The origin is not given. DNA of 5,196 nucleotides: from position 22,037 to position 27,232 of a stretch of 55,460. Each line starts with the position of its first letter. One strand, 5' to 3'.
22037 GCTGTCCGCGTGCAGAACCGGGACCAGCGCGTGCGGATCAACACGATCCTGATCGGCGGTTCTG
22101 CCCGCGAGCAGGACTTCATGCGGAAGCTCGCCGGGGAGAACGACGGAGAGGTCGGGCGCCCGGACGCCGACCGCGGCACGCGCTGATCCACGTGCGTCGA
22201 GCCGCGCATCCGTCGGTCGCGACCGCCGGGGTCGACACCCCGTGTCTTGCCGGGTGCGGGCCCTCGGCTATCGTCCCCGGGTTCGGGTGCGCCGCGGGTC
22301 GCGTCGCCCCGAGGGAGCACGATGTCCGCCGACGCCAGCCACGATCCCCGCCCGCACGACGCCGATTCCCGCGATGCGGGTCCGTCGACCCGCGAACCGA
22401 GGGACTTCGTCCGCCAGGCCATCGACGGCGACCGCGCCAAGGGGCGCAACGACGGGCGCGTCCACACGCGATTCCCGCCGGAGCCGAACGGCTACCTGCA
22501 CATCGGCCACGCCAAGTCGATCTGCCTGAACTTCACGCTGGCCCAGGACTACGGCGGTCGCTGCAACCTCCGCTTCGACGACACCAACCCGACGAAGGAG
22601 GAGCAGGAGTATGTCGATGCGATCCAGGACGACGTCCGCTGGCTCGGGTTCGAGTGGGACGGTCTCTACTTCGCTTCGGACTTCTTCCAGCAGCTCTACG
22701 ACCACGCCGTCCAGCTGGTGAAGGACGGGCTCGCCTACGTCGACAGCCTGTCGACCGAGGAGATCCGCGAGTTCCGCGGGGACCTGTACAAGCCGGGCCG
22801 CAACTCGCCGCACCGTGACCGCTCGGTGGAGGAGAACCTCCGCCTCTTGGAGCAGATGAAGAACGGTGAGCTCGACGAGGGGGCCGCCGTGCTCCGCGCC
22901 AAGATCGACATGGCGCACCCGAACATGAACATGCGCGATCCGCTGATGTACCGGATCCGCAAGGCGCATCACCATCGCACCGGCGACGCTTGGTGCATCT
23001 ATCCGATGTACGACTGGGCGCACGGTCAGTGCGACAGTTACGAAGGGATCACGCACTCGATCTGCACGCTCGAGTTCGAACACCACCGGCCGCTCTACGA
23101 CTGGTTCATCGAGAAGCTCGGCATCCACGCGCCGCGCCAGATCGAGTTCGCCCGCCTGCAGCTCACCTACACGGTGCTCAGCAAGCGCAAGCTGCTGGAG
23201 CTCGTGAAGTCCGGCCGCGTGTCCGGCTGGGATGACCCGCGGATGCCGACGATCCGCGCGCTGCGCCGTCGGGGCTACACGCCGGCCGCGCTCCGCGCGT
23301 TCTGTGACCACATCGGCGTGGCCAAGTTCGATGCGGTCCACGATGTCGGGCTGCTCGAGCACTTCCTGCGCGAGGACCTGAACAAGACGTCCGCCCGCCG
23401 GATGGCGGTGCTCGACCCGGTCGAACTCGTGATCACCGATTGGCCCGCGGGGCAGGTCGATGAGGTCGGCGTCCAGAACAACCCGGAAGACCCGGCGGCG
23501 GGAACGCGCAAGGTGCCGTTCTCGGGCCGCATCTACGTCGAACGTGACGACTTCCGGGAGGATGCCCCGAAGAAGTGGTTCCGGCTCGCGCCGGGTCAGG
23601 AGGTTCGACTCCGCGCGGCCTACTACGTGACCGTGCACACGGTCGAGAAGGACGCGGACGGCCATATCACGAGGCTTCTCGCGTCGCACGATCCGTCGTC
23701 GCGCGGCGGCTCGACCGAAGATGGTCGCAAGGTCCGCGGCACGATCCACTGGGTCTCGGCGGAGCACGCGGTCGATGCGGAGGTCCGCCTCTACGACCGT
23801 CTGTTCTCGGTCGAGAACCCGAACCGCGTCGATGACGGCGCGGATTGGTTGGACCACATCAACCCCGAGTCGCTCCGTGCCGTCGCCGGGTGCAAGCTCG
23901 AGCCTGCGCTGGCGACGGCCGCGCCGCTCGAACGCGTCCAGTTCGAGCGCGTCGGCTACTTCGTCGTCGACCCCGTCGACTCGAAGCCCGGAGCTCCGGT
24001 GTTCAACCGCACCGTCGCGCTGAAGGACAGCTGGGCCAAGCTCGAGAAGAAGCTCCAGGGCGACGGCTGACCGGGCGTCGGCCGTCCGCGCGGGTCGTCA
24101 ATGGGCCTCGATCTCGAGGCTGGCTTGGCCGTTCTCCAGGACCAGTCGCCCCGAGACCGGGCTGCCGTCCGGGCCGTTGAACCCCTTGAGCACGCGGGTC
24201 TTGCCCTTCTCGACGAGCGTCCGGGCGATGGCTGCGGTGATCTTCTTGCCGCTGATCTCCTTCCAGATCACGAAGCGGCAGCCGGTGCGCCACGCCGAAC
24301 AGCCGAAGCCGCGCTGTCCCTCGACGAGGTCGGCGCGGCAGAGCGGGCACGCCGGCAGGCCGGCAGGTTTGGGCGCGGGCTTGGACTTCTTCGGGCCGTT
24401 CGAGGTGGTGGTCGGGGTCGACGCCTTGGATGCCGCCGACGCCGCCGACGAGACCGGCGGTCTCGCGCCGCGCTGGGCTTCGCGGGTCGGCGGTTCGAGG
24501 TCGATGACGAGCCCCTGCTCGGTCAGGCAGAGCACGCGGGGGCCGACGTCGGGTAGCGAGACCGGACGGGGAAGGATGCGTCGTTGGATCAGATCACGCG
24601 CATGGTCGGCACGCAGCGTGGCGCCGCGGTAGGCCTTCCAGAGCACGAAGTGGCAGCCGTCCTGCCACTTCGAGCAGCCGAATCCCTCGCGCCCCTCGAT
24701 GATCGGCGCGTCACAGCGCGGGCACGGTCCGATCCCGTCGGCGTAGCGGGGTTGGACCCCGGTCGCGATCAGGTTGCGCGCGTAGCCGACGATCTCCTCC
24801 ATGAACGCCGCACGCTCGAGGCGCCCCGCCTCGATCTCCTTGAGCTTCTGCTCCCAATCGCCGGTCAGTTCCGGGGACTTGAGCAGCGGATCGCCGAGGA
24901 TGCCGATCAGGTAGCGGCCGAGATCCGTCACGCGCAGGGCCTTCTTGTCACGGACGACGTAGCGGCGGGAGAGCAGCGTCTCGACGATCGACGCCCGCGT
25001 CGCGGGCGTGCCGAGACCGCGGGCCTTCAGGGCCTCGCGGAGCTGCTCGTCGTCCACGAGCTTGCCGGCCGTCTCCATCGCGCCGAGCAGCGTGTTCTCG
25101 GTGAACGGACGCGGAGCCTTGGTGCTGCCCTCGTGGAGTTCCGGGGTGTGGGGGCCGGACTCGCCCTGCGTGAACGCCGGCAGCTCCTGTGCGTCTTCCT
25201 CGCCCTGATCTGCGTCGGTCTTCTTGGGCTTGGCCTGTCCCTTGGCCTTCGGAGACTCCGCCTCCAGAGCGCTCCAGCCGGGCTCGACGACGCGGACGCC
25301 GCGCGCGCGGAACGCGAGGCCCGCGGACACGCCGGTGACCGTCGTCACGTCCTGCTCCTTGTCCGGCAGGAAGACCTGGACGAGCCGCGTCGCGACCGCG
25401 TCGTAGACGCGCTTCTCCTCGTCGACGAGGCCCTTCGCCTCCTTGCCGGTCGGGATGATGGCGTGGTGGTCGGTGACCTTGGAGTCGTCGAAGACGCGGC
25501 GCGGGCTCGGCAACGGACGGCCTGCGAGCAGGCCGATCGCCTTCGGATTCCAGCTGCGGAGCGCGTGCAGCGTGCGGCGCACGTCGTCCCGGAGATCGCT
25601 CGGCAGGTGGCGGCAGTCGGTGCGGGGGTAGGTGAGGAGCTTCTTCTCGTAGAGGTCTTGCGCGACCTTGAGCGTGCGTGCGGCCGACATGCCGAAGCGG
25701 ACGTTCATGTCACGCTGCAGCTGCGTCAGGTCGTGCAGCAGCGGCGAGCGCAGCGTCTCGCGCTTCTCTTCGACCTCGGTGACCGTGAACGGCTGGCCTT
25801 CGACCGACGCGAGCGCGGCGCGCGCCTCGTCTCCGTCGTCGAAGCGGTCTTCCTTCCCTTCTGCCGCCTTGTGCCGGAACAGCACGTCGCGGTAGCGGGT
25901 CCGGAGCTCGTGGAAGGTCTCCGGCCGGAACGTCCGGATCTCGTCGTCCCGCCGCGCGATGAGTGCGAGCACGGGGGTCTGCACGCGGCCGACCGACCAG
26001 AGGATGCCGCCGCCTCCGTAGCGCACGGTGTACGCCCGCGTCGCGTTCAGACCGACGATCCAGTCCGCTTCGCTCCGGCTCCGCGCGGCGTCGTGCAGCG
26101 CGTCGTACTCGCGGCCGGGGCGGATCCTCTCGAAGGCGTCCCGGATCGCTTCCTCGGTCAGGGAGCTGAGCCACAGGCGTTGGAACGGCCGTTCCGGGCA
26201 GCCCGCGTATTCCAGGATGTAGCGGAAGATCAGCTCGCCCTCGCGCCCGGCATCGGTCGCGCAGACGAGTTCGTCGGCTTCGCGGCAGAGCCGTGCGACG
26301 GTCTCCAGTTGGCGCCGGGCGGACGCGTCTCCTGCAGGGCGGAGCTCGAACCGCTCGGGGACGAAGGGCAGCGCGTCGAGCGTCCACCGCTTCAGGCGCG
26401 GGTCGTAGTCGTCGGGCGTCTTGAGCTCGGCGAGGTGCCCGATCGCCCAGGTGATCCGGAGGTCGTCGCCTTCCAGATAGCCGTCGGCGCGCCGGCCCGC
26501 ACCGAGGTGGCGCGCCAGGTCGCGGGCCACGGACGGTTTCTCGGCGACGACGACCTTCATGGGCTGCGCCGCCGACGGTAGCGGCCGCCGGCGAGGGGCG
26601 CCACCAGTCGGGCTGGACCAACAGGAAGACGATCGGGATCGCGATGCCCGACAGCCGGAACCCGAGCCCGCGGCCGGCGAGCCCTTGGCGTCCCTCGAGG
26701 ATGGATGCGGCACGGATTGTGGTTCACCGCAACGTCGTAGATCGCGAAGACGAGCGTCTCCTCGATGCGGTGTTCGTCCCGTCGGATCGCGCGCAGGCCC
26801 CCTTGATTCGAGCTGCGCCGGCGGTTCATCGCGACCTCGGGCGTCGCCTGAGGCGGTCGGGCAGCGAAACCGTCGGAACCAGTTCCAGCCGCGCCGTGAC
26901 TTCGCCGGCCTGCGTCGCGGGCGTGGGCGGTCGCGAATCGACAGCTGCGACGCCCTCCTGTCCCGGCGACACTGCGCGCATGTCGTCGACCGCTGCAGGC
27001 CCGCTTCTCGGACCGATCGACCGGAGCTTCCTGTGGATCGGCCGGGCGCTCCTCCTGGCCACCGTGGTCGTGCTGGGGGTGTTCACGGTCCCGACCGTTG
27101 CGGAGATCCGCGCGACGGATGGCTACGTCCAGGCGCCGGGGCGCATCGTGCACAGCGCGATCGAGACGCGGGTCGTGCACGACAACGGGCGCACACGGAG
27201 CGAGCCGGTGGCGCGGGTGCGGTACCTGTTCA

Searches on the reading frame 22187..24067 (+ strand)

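Call 6: search_protein_families(library=pfam, max_evalue=0.001, proteins=[window:22187-24067:+])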
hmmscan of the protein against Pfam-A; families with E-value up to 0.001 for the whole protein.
window:22187-24067:+ (627 aa): 3 families
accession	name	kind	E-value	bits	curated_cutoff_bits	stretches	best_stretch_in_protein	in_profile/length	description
PF00749.27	tRNA-synt_1c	-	2.9e-105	352.1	23.4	1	92-399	2-313/314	tRNA synthetases class I (E and Q), catalytic domain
PF03950.23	tRNA-synt_1c_C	-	6.5e-26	90.8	23.9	1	403-499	2-88/91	tRNA synthetases class I (E and Q), anti-codon binding domain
PF20974.2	tRNA-synt_1c_C2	-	3.1e-23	82.7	23.9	1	519-595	1-69/69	tRNA synthetases class I (E and Q), anti-codon binding domain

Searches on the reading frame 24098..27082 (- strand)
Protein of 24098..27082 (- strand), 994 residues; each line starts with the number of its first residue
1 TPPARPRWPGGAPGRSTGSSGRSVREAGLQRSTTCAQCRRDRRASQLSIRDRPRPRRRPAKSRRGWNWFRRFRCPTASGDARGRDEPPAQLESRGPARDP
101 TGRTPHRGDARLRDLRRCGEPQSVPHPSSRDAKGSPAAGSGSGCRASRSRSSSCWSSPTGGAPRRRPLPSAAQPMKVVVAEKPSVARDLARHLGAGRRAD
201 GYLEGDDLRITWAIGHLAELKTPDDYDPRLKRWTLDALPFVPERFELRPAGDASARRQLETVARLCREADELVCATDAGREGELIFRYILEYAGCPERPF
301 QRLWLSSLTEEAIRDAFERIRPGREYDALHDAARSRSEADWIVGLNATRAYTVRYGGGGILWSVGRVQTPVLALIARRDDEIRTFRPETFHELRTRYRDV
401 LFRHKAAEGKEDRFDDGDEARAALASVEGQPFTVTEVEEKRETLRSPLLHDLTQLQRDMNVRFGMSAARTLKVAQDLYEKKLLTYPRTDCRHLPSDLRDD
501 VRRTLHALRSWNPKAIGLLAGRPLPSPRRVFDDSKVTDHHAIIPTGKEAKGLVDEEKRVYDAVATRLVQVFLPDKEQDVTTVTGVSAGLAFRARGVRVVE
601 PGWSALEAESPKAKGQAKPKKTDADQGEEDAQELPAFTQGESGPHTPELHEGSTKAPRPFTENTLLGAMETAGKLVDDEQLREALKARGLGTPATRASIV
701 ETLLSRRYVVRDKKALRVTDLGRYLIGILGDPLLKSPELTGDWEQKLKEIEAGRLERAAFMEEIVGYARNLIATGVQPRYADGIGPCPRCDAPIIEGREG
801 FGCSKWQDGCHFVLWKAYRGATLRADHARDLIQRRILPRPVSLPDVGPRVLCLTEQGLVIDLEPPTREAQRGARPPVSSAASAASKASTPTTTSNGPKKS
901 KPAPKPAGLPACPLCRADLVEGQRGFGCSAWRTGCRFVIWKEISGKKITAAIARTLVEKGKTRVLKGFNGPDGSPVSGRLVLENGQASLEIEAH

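Call 6: search_protein_families(library=pfam, max_evalue=0.001, proteins=[window:24098-27082:-])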
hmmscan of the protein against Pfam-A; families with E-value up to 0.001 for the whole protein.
window:24098-27082:- (994 aa): 3 families
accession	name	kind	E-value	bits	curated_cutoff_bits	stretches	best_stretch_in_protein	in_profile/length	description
PF01131.25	Topoisom_bac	-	1.4e-106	357.4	35.1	1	325-761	2-410/411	DNA topoisomerase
PF13342.12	Toprim_Crpt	-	1.4e-15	57.5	32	1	934-986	1-53/60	C-terminal repeat of topoisomerase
PF01751.28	Toprim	-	1.1e-10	42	23.1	1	177-305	2-93/96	Toprim domain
